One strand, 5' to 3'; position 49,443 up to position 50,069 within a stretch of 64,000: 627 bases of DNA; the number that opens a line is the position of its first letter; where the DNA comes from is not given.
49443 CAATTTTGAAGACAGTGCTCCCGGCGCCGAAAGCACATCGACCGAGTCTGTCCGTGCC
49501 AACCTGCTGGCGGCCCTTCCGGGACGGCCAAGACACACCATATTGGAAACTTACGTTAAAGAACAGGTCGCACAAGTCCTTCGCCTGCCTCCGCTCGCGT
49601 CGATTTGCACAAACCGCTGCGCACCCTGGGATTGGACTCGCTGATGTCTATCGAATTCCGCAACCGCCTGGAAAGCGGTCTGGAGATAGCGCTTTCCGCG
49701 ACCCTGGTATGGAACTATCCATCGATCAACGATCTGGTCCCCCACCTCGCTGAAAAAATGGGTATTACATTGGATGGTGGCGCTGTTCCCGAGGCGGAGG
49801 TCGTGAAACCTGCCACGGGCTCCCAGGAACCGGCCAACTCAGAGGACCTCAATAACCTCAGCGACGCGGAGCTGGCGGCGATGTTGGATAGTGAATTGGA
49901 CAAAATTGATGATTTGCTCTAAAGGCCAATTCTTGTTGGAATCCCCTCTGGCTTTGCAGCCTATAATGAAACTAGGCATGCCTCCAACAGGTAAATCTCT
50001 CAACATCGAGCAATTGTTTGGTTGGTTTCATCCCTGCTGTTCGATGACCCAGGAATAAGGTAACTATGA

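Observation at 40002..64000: Modular cis-AT type I PKS with one module per polypeptide and matched docking domains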

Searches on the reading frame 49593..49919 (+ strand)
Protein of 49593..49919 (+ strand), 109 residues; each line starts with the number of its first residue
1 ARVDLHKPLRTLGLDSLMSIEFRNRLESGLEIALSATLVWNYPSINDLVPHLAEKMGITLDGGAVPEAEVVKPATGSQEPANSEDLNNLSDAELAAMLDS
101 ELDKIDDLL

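Call 37: search_protein_families(library=pfam, proteins=[window:49593-49919:+], max_evalue=0.001)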
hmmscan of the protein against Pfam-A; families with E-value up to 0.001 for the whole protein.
window:49593-49919:+ (109 aa): 1 family
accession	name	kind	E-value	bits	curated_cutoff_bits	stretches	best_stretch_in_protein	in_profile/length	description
PF00550.31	PP-binding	-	2.7e-11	44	20.8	1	2-51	17-66/67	Phosphopantetheine attachment site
